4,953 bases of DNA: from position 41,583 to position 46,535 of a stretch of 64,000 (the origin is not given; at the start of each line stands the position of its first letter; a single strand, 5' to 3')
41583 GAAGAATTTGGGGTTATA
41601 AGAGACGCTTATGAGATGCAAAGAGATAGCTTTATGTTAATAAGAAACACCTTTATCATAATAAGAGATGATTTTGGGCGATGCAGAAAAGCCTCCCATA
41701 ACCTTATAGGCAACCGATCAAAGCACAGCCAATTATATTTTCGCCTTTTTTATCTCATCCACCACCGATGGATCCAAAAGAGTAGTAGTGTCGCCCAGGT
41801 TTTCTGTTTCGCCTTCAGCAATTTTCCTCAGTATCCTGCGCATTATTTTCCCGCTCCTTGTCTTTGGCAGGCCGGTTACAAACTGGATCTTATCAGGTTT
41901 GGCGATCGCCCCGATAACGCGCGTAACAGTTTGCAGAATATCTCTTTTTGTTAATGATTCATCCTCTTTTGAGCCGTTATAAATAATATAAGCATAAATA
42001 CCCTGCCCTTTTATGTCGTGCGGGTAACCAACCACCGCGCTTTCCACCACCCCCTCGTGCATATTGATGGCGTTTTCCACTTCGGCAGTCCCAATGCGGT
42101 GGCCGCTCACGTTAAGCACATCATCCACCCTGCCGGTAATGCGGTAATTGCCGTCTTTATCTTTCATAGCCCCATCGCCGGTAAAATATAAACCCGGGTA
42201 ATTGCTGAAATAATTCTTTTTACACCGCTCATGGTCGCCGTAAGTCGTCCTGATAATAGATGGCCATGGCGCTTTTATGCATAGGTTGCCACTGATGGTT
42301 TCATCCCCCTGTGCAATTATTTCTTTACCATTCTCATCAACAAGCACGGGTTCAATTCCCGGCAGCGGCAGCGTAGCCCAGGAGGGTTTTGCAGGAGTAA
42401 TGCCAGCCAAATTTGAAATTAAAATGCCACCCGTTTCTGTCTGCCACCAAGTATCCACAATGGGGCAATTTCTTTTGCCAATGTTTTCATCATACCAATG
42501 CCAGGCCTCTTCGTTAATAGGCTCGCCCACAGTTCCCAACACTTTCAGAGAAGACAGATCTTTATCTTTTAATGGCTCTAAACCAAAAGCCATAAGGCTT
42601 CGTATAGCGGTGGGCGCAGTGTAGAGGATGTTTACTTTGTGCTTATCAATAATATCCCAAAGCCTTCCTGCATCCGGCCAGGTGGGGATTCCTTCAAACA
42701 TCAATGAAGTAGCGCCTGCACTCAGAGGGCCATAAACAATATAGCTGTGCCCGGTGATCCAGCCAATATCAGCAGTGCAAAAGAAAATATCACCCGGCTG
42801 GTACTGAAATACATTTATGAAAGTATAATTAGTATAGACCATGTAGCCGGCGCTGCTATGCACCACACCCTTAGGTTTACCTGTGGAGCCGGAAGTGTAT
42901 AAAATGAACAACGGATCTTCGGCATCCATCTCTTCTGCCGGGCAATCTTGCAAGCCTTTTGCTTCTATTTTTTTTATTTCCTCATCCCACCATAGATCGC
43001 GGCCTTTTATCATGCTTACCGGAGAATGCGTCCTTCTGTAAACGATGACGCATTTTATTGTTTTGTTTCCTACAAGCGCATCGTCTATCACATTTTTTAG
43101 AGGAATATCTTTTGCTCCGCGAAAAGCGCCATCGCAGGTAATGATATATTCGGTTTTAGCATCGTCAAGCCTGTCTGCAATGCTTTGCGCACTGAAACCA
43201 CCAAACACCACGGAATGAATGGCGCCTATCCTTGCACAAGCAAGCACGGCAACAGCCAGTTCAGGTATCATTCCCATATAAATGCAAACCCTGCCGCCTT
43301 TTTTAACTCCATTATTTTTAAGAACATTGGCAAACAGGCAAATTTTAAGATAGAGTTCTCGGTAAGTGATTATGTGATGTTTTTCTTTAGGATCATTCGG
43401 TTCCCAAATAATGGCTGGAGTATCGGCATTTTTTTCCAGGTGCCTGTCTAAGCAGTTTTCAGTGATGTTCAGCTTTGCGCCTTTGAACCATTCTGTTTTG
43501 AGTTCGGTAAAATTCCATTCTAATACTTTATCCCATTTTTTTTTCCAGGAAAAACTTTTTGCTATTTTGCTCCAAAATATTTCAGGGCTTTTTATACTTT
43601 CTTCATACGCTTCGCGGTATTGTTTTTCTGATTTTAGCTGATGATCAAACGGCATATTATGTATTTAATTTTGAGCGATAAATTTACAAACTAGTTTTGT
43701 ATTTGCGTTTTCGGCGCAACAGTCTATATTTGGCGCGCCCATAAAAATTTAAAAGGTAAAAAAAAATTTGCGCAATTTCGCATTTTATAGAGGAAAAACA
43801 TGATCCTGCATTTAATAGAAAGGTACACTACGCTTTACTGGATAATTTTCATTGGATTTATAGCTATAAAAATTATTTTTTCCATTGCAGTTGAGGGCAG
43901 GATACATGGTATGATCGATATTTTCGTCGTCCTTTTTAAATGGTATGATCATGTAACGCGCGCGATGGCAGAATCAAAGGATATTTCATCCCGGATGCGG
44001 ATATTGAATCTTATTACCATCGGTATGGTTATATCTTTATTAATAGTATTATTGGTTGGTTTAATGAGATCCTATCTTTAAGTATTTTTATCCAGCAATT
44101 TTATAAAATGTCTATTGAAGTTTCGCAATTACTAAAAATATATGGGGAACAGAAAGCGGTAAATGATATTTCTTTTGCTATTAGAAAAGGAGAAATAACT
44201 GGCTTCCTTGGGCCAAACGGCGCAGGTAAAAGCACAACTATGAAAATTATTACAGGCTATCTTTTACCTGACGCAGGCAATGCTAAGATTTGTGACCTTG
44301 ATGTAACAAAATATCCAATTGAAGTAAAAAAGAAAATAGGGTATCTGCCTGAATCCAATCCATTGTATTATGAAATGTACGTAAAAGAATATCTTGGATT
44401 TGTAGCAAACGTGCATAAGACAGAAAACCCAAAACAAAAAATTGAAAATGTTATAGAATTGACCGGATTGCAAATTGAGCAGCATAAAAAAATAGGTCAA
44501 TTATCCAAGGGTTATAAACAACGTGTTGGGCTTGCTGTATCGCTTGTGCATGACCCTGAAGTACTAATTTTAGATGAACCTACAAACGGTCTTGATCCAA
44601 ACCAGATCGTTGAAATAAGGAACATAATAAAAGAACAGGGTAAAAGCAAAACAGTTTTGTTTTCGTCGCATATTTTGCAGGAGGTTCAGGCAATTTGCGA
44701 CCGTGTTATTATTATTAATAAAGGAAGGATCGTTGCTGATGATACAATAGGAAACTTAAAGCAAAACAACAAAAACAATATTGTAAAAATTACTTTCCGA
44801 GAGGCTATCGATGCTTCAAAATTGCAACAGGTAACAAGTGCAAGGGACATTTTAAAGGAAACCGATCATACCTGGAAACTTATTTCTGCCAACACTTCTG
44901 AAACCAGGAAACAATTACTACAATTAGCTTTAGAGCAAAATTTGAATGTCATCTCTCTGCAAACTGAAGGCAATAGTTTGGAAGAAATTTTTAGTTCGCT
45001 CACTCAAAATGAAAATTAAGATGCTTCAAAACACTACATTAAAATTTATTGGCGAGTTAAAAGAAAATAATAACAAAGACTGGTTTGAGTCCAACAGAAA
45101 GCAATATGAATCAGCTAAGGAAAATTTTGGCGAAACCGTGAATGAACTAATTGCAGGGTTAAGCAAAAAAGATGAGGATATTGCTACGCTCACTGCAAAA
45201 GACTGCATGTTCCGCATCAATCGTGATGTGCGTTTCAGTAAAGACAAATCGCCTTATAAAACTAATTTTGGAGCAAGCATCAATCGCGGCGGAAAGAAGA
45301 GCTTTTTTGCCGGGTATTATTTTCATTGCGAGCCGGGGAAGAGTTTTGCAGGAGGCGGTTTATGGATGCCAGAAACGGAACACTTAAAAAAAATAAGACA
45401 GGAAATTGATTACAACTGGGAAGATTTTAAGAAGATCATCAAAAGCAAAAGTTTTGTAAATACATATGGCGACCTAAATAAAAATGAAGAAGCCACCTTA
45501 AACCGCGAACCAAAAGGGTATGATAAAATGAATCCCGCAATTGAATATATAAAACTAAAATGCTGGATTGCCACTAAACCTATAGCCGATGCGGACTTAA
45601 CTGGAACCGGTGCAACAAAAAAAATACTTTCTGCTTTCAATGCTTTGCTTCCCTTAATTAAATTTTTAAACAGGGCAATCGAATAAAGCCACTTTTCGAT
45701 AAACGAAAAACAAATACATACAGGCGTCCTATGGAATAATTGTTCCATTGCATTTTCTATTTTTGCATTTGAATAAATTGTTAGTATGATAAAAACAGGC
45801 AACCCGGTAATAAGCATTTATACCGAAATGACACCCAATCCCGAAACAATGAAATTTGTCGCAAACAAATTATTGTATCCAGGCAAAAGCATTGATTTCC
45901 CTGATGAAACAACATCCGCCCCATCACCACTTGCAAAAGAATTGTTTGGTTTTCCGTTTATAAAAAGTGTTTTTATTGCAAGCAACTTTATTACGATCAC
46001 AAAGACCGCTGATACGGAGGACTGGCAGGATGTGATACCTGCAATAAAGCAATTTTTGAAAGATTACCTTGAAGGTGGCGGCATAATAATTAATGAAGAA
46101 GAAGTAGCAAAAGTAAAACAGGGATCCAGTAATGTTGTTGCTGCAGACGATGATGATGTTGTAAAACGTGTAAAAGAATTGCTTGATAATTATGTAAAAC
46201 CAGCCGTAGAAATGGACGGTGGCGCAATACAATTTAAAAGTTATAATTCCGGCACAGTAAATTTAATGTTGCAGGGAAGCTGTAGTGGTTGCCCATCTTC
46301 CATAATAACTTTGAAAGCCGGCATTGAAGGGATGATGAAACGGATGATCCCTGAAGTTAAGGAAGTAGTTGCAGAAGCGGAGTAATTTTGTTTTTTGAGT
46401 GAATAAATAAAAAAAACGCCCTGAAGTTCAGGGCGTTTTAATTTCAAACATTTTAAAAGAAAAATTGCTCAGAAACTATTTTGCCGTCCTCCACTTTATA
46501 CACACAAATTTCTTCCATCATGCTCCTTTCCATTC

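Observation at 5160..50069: Four sequence-unrelated tandem arrays all keep an exact 21-bp or 42-bp register, equal to two or four helical turns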

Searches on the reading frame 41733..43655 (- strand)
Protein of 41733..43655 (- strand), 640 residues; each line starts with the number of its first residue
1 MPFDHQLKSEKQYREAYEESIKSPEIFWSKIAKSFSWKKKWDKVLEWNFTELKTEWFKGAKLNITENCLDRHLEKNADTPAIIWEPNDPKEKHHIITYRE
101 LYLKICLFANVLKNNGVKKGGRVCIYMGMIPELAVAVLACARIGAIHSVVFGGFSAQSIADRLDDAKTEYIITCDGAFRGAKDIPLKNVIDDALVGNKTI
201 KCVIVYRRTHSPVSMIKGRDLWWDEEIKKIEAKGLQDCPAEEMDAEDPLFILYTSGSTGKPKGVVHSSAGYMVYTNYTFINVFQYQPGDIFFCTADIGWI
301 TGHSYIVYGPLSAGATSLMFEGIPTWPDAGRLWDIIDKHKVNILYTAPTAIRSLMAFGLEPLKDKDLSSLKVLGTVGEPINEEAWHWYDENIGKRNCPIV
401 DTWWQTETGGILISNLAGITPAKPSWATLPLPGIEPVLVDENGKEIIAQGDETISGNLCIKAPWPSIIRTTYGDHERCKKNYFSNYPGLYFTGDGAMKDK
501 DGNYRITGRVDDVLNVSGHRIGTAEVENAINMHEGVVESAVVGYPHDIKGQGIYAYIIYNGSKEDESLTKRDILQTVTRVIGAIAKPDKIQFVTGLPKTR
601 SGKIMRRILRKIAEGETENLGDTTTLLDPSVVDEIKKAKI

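Call 8: search_protein_families(library=pfam, proteins=[window:41733-43655:-], max_evalue=0.01)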
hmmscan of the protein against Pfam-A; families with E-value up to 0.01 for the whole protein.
window:41733-43655:- (640 aa): 3 families
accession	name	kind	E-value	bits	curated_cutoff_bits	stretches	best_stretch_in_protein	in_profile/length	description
PF00501.34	AMP-binding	-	1.2e-82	278.3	29.9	1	70-464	2-378/384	AMP-binding enzyme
PF13193.12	AMP-binding_C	-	2.1e-21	77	24.5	1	525-603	1-76/76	AMP-binding enzyme C-terminal domain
PF16177.11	ACAS_N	-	3.5e-20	72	27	1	13-68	1-55/55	Acetyl-coenzyme A synthetase N-terminus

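Call 11: find_related_loci(query=window:41733-43655:-, collection=genome_contigs, flank=10000)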
Query window:41733-43655:- (640 aa) in genome_contigs; peptide patterns used: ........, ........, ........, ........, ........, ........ (x = any residue, [..] = any of these).
600 stretches matched a pattern (row limit reached: there are more); 586 encode a relative of the query (tblastn E <= 1e-3); the best 80 are kept; 80 distinct loci.
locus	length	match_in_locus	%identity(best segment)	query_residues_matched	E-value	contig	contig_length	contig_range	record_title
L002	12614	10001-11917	81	1-640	0e+0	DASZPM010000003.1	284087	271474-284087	MAG TPA_asm: Chitinophagaceae bacterium isolate SMAG_U5971 k141_792179, whole genome shotgun sequence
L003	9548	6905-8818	81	1-640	0e+0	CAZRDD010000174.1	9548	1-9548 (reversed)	MAG TPA_asm: uncultured Parafilimonas sp. isolate binchicken_co284_187 genome assembly, contig: NODE_6860_length_9548_co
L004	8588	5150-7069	80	1-640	0e+0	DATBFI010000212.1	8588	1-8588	MAG TPA_asm: Chitinophagaceae bacterium isolate SMAG_U3807 k141_3406802, whole genome shotgun sequence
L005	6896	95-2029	80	1-640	0e+0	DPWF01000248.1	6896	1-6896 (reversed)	MAG TPA_asm: Chitinophagaceae bacterium isolate UBA12329 contig_84621, whole genome shotgun sequence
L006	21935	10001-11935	79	1-640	0e+0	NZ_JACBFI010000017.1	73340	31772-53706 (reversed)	MAG: Sediminibacterium sp. Gen4 NODE_17_length_73340_cov_44.203957, whole genome shotgun sequence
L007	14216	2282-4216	79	1-640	0e+0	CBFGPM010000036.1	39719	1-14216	MAG TPA_asm: uncultured Sediminibacterium sp. isolate SRR14536362_binner123_Refined_65 genome assembly, contig: ERZ27321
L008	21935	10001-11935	78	1-640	0e+0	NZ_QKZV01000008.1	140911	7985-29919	Hydrotalea sandarakina strain DSM 23241 LX80DRAFT_scaffold00008.8, whole genome shotgun sequence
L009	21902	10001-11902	80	1-635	0e+0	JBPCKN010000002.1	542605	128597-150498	MAG: Chitinophagaceae bacterium isolate TH_ant_mag_53 S1Ck127_2599315_flag_0_multi_25.9991_len_542605, whole genome shot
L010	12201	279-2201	80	1-640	0e+0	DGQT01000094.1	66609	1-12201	MAG TPA_asm: Chitinophagaceae bacterium UBA4407 UBA4407_contig_27, whole genome shotgun sequence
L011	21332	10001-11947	78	1-640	0e+0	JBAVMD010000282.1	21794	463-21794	MAG: Chitinophagaceae bacterium isolate MFD02377_ilm_asm_bin7 k127_13935, whole genome shotgun sequence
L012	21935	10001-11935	79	1-640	0e+0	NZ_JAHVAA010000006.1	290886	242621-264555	MAG: Sediminibacterium sp. isolate Con.Enr.2020-3 k141_4758, whole genome shotgun sequence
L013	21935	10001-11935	78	1-640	0e+0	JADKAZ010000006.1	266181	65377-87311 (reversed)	MAG: Chitinophagaceae bacterium isolate Mari_18-Q3-R65-66_MAXAC.024 tig00005737-10-2657940, whole genome shotgun sequenc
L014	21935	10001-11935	78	1-640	0e+0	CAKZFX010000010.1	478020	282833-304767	MAG TPA_asm: uncultured Chitinophagaceae bacterium isolate SRR6145080_bin.36_CONCOCT_v1.1_MAG genome assembly, contig: E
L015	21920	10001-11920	78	1-640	0e+0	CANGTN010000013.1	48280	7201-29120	MAG: Chitinophagaceae bacterium isolate RE-15aug16-144 genome assembly, contig: RE-15aug16-C576, whole genome shotgun se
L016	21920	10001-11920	79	1-640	0e+0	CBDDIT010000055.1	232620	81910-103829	MAG: Sediminibacterium sp. isolate 5cf5fc0a-1036-4e9e-b37d-ddaa3d9ee4e6 genome assembly, contig: contig_55, whole genome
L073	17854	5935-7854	76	1-640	0e+0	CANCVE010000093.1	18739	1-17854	MAG: Chitinophagaceae bacterium isolate JR-MC-I-240519-158 genome assembly, contig: JR-MC-I-240519-C5004, whole genome s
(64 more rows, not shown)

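Call 38: find_related_loci(query=window:41733-43655:-, collection=metagenome_contigs, flank=10000)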
Query window:41733-43655:- (640 aa) in metagenome_contigs; peptide patterns used: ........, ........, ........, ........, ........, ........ (x = any residue, [..] = any of these).
600 stretches matched a pattern (row limit reached: there are more); 557 encode a relative of the query (tblastn E <= 1e-3); the best 80 are kept; 80 distinct loci.
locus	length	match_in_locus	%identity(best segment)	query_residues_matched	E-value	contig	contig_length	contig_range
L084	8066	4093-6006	81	1-640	0e+0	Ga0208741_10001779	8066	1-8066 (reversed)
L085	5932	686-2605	80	1-640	0e+0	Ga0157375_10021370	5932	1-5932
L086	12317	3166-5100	80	1-640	0e+0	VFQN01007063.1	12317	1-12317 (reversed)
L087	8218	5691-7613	80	1-640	0e+0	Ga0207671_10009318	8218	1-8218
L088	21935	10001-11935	79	1-640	0e+0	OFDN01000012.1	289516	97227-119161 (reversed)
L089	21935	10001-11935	79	1-640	0e+0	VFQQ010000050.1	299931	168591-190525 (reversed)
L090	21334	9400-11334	79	1-640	0e+0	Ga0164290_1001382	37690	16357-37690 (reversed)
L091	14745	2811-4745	78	1-640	0e+0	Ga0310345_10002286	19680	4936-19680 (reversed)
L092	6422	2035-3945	78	1-640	0e+0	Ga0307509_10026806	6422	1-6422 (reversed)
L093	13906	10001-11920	78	1-640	0e+0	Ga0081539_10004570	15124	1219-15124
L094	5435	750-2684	78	1-640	0e+0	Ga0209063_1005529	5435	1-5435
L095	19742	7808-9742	78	1-640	0e+0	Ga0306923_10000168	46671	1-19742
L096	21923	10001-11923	79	1-640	0e+0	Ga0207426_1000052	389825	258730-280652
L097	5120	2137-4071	78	1-640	0e+0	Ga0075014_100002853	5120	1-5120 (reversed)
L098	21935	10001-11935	78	1-640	0e+0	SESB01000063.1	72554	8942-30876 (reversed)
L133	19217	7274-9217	76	1-640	0e+0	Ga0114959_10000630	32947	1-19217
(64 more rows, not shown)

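Call 51: search_protein_families(library=ncbifam, proteins=[L073:3823-4908:-, L073:5422-5814:-, L133:16326-17204:-, L133:17905-18186:+, L133:2222-2713:-, L133:227-949:+], max_evalue=0.001)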
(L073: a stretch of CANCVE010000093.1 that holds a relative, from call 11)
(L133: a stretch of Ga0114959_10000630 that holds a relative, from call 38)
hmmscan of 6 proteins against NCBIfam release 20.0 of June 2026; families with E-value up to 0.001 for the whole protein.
L073:3823-4908:- (361 aa): 0 families

L073:5422-5814:- (130 aa): 0 families

L133:16326-17204:- (292 aa): 0 families

L133:17905-18186:+ (93 aa): 0 families

L133:2222-2713:- (163 aa): 1 family
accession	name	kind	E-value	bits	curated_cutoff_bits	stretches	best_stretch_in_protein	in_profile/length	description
NF047825.1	T-richsensTspOAlph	equivalog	5.1e-32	111.2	180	1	25-159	19-150/152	tryptophan-rich sensory protein TspO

L133:227-949:+ (240 aa): 1 family
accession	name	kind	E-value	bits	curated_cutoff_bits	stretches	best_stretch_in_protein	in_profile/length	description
NF047379.1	photo_II_Psb32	equivalog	8.7e-13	48.4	160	1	21-155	11-149/207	photosystem II repair protein Psb32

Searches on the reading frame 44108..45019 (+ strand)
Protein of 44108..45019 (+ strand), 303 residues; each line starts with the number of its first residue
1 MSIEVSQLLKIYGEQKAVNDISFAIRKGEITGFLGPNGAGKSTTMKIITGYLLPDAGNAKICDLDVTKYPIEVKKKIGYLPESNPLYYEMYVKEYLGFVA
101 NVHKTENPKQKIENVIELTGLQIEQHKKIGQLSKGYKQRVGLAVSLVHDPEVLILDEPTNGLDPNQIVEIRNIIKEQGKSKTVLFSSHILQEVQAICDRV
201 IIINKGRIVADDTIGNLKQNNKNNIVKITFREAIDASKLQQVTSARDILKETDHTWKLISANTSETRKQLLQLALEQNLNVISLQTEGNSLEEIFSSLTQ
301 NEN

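Call 29: search_protein_families(library=pfam, proteins=[window:44108-45019:+], max_evalue=0.001)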
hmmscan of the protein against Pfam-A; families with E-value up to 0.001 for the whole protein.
window:44108-45019:+ (303 aa): 5 families
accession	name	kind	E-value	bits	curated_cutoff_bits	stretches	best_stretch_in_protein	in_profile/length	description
PF00005.33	ABC_tran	-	1e-30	107.6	25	1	18-160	1-137/137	ABC transporter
PF13304.12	AAA_21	-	7.4e-13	49.7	27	1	129-189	235-299/304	AAA domain, putative AbiEii toxin, Type IV TA system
PF13732.12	DrrA1-3_C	-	5.3e-07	30.7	27.4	1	214-297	3-79/81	ATP-binding protein DrrA1-3-like, C-terminal domain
PF02562.22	PhoH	-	0.0003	20.8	27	0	20-118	11-107/205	PhoH-like protein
PF02463.25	SMC_N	-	0.00083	19.3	40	0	107-195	118-204/220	RecF/RecN/SMC N terminal domain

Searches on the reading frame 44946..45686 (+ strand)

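Call 29: search_protein_families(library=pfam, proteins=[window:44946-45686:+], max_evalue=0.001)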
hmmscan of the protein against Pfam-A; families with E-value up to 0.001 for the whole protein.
window:44946-45686:+ (246 aa): 1 family
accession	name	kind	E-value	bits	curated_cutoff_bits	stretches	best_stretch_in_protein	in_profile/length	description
PF09365.15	DUF2461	-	1.6e-72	244.2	22.8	1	31-240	2-208/208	Conserved hypothetical protein (DUF2461)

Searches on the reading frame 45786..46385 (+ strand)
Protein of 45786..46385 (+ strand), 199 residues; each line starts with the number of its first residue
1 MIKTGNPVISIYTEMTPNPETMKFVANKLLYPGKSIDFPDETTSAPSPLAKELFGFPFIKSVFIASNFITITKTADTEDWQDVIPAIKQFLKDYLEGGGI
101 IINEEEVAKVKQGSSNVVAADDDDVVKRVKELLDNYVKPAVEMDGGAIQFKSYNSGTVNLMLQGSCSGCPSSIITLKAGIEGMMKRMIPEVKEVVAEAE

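Call 29: search_protein_families(library=pfam, proteins=[window:45786-46385:+], max_evalue=0.001)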
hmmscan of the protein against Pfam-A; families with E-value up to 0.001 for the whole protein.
window:45786-46385:+ (199 aa): 2 families
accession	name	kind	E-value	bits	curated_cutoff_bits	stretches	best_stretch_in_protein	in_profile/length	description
PF08712.16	Nfu_N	-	5.5e-28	97.3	27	1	11-96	1-86/88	Scaffold protein Nfu/NifU N terminal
PF01106.22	NifU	-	6.8e-24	84.2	27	1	129-195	1-67/67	NifU-like domain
